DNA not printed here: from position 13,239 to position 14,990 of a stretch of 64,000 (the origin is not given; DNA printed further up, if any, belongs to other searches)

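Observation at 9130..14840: Candidate amino-sugar conjugate (mycothiol/bacillithiol-like) biosynthetic cluster: MshA-like GT4, HAD phosphatase, PaaK-like ligase and a divergent MshB-like deacetylase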

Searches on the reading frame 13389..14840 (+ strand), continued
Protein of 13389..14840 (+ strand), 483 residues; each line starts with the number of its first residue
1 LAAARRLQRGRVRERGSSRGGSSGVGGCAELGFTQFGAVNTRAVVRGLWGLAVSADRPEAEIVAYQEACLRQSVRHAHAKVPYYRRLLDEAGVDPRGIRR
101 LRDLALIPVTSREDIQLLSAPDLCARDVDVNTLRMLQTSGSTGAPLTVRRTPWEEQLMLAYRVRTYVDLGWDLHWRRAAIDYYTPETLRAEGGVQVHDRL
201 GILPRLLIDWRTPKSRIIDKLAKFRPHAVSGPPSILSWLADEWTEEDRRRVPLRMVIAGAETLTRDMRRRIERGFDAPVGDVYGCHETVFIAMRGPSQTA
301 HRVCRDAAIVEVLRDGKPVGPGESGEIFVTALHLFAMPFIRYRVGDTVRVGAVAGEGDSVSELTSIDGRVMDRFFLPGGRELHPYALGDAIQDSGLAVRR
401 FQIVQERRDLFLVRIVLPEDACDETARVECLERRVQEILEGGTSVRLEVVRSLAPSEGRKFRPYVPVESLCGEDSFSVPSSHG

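Call 76: search_solved_structures(query=A2, max_evalue=0.01, show_alignments=1)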
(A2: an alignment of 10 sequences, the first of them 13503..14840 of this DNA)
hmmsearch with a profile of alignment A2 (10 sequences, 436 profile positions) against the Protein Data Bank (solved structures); distinct sequences matched with E-value up to 0.01: 15.
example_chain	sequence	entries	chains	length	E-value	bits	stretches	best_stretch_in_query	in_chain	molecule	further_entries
2y27_A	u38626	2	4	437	1.2e-41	145.9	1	16-374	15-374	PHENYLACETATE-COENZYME A LIGASE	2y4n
2y4o_A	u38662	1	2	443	2.9e-41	144.7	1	13-404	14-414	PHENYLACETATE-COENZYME A LIGASE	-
4r1l_A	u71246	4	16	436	9.5e-36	126.5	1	19-404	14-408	Phenylacetate-coenzyme A ligase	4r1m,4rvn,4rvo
9s3l_A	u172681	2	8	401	1.1e-18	70.3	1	57-341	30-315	Phenylacetate-CoA ligase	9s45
6hdw_A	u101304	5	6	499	1.2e-17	66.8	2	29-110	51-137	2-hydroxyisobutyryl-CoA synthetase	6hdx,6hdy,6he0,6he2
6wuq_A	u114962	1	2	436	2.9e-15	59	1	20-313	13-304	AjiA1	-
6siw_B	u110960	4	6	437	7.2e-14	54.4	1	174-314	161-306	PaaK-like ligase (AMP-dependent synthetase and ligase) | AMP-dependent synthetase and ligase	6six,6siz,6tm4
6siw_A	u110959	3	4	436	7.3e-14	54.4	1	174-314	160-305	PaaK-like ligase (AMP-dependent synthetase and ligase) | AMP-dependent synthetase and ligase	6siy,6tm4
3vnq_A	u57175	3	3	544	0.0016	20.3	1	173-293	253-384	NRPS adenylation protein CytC1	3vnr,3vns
4rlf_A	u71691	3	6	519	0.0041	18.9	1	187-298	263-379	Benzoate-coenzyme A ligase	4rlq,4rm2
4rm3_A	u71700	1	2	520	0.0042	18.9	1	187-298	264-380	Benzoate-coenzyme A ligase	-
4eat_A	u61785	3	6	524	0.0042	18.9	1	187-298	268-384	Benzoate-coenzyme A ligase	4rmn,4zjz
3wv4_A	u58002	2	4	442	0.0053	18.6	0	176-298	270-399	Non-ribosomal peptide synthetase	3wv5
8ivi_A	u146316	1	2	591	0.0076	18.1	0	177-292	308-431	Medium/long-chain-fatty-acid--CoA ligase FadD8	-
3wvn_A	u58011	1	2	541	0.0093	17.8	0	176-298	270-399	Non-ribosomal peptide synthetase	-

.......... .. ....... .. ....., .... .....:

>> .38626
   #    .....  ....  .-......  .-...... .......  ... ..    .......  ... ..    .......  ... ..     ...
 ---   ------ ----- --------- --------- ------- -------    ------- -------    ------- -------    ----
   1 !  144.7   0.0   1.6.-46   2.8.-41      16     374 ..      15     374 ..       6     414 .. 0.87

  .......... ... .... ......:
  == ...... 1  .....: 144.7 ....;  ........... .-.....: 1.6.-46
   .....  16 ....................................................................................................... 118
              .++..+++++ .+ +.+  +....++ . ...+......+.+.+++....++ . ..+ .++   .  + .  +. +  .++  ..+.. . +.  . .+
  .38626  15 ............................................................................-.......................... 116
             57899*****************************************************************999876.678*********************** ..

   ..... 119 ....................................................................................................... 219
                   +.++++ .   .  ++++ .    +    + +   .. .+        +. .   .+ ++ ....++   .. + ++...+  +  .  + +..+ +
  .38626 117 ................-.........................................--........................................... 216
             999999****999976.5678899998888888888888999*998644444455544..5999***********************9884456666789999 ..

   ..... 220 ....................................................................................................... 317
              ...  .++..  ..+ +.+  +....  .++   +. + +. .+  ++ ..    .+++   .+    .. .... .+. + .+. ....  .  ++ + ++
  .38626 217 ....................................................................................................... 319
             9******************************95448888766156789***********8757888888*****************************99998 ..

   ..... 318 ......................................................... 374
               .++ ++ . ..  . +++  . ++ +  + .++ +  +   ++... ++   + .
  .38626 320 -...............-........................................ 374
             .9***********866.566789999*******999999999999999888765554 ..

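Call 78: find_homologous_proteins(query=window:13503-14840:+, max_evalue=1e-10)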
Query window:13503-14840:+ (445 aa): 420 proteins with E <= 1e-10 among 8000 candidates; the best 120 are listed.
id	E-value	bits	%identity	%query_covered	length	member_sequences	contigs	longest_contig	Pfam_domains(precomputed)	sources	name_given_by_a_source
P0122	2.6e-296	1000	100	100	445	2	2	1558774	PF00501.35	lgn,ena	-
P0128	1.2e-230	784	84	97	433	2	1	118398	PF27533.1,PF00501.35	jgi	jgi:phenylacetate-CoA ligase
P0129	1.8e-216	737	77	97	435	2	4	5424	PF00501.35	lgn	-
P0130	9.6e-174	596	62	97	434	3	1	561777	PF00501.35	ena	-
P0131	6.4e-170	584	62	97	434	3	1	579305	PF00501.35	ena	-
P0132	9.0e-160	550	59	97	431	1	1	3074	PF00501.35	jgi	jgi:phenylacetate-CoA ligase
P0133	6.7e-159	547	58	97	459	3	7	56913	PF00501.35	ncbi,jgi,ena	-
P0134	1.8e-154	533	56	97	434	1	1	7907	PF27533.1,PF00501.35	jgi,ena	-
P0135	6.8e-153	528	54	97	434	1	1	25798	PF00501.35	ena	-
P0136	4.7e-152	525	56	97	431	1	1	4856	PF00501.35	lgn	-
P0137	9.1e-136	471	52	97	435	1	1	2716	PF00501.35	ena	-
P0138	1.4e-135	470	54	97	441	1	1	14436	PF00501.35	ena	-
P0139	7.5e-134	465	51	99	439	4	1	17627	PF27533.1,PF00501.35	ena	-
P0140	3.9e-133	462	53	96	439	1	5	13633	PF00501.35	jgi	jgi:phenylacetate-CoA ligase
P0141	1.3e-132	461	51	96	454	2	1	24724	PF00501.35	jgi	-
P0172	3.9e-112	393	48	97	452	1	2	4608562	PF00501.35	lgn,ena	-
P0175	6.0e-110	386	47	96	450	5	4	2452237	PF27533.1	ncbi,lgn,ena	-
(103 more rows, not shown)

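Call 79: find_encoding_contigs(protein=P0172, flank=8000, max_places=1)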
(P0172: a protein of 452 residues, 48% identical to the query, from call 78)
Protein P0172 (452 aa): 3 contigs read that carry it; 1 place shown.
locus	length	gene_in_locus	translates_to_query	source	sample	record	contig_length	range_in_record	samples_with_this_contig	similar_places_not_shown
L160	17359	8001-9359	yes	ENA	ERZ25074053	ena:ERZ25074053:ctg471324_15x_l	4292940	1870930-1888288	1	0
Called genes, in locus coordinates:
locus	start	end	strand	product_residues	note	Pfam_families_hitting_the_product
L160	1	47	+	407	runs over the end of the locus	PF00872:Transposase_mut, PF10551:MULE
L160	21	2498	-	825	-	-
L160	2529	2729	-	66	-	-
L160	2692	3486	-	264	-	-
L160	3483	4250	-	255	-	PF01695:IstB_IS21, PF00308:Bac_DnaA (weak)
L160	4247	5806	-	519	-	PF00665:rve, PF22483:Mu-transpos_C_2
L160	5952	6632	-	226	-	PF02585:PIG-L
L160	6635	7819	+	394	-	PF13439:Glyco_transf_4, PF20706:GT4-conflict, PF13579:Glyco_trans_4_4, PF00534:Glycos_transf_1, PF13692:Glyco_trans_1_4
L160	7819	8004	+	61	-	-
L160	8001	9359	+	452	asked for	PF00501:AMP-binding (weak)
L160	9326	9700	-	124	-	PF04343:DUF488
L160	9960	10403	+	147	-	PF02082:Rrf2, PF12802:MarR_2 (weak)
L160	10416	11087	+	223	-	PF04405:ScdA_N, PF01814:Hemerythrin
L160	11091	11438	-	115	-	-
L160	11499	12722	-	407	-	PF00872:Transposase_mut, PF10551:MULE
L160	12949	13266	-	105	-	PF02627:CMD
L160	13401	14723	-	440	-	PF06123:CreD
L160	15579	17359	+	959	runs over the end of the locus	PF12228:DUF3604 (faint)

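Call 89: predict_structure(alignment_id=A4)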
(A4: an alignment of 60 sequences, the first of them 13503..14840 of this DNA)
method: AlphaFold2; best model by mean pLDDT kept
length: 445 residues; sequences in the alignment: 60
mean_pLDDT: 91.3   pTM: 0.88
mean pLDDT of the five models: 91.3, 90.7, 90.7, 90.5, 89.9
residues with pLDDT >= 90: 335; 70-90: 89; 50-70: 10; < 50: 11
segments of 3 or more residues with pLDDT < 50: 435-445
pLDDT, mean of each block of 10 residues (from residue 1): 88 92 97 98 98 98 97 93 97 92 74 94 92 93 90 87 93 94 98 94 96 97 91 97 94 94 96 96 97 97 95 95 94 80 88 91 93 95 86 95 92 84 87 57 36
secondary structure, 60 per line:
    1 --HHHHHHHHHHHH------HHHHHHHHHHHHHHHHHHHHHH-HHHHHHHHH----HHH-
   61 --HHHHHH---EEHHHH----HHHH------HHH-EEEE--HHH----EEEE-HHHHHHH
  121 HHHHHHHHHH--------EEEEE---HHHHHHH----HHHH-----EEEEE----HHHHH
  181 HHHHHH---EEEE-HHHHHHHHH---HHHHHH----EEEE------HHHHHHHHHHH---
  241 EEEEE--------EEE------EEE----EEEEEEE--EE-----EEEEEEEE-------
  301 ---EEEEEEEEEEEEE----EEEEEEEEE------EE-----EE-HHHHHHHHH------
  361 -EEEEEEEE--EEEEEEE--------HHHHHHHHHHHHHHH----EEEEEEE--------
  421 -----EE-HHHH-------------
elements in order: H3-14 H21-42 H44-52 H63-68 H74-77 H82-85 E96-99 E109-112 H114-130 E139-143 H147-153 H158-161 E167-171 H176-186 E190-193 H195-203 H207-212 E217-220 H227-237 E241-245 E254-256 E263-265 E270-276 E286-293 E304-316 E321-329 H346-354 E362-369 E372-378 H387-401 E406-412 H429-432

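Call 92: fold_search(model_id=the predicted structure, library=pdb)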
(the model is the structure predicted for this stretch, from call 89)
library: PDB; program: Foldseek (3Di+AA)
matches with E <= 10: 1647; with E <= 0.001: 466
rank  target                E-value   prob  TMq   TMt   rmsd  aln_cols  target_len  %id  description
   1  2y27_B                3.4e-30  1.00  0.62  0.65  12.2       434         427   24  crystal structure of PaaK1 in complex with ATP from Burkholderia cenocepacia (released 2011-05-04)
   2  2y27_A                4.0e-30  1.00  0.62  0.64  12.3       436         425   24  crystal structure of PaaK1 in complex with ATP from Burkholderia cenocepacia (released 2011-05-04)
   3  2y4n_A                3.6e-29  1.00  0.63  0.66  12.0       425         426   24  PaaK1 in complex with phenylacetyl adenylate (released 2011-03-01)
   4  4r1m_A                5.4e-29  1.00  0.65  0.66   7.6       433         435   23  Crystal structure of a Putative Acyl-CoA ligase (BT_0428) from Bacteroides thetaiotaomicron VPI-5482 at 2.48 A resolut (released 2014-08-27)
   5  4r1l_B                9.7e-29  1.00  0.61  0.64  12.7       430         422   22  Crystal structure of a Putative Acyl-CoA ligase (BT_0428) from Bacteroides thetaiotaomicron VPI-5482 at 2.42 A resolut (released 2014-08-27)
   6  2y4n_B                1.1e-28  1.00  0.61  0.63  12.3       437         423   23  PaaK1 in complex with phenylacetyl adenylate (released 2011-03-01)
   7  2y4o_A                1.2e-28  1.00  0.67  0.68   7.4       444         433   23  Crystal Structure of PaaK2 in complex with phenylacetyl adenylate (released 2011-03-09)
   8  4rvn_B                1.9e-28  1.00  0.62  0.64  12.8       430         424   23  Crystal structure of a Putative Acyl-CoA ligase (BT_0428) from Bacteroides thetaiotaomicron VPI-5482 at 2.20 A resolut (released 2015-01-21)
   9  2y4o_B                3.8e-28  1.00  0.67  0.69   7.5       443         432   22  Crystal Structure of PaaK2 in complex with phenylacetyl adenylate (released 2011-03-09)
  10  4rvo_D                4.0e-28  1.00  0.60  0.62  12.8       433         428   22  Crystal structure of a Putative Acyl-CoA ligase (BT_0428) from Bacteroides thetaiotaomicron VPI-5482 at 2.41 A resolut (released 2014-12-31)
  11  4r1m_B                6.8e-28  1.00  0.61  0.63  12.8       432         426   23  Crystal structure of a Putative Acyl-CoA ligase (BT_0428) from Bacteroides thetaiotaomicron VPI-5482 at 2.48 A resolut (released 2014-08-27)
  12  4r1l_D                7.7e-28  1.00  0.60  0.63  12.9       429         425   22  Crystal structure of a Putative Acyl-CoA ligase (BT_0428) from Bacteroides thetaiotaomicron VPI-5482 at 2.42 A resolut (released 2014-08-27)
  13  4rvn_D                8.2e-28  1.00  0.61  0.63  12.9       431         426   22  Crystal structure of a Putative Acyl-CoA ligase (BT_0428) from Bacteroides thetaiotaomicron VPI-5482 at 2.20 A resolut (released 2015-01-21)
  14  4r1m_D                8.2e-28  1.00  0.61  0.63  12.9       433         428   22  Crystal structure of a Putative Acyl-CoA ligase (BT_0428) from Bacteroides thetaiotaomicron VPI-5482 at 2.48 A resolut (released 2014-08-27)
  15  4rvo_B                8.7e-28  1.00  0.61  0.63  12.6       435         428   23  Crystal structure of a Putative Acyl-CoA ligase (BT_0428) from Bacteroides thetaiotaomicron VPI-5482 at 2.41 A resolut (released 2014-12-31)
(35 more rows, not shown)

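Call 93: search_protein_families(library=pfam, proteins=[P0128, window:13503-14840:+, P0175], max_evalue=1)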
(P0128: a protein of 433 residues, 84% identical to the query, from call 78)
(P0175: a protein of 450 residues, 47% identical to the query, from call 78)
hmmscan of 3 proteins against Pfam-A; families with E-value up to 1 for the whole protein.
P0128 (433 aa): 2 families
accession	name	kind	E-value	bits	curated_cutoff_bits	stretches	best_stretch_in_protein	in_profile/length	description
PF00501.34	AMP-binding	-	1.2e-10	41.2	29.9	1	164-282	245-377/384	AMP-binding enzyme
PF23571.1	GH3_M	-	0.19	12.3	23.6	1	269-303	33-63/75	GH3 family central domain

window:13503-14840:+ (445 aa): 1 family
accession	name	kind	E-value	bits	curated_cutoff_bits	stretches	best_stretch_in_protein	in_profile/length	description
PF00501.34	AMP-binding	-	3.7e-10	39.6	29.9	1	176-293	245-376/384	AMP-binding enzyme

P0175 (450 aa): 1 family
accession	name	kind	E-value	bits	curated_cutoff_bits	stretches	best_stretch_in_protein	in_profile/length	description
PF00501.34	AMP-binding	-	0.0002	20.7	29.9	1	198-303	254-373/384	AMP-binding enzyme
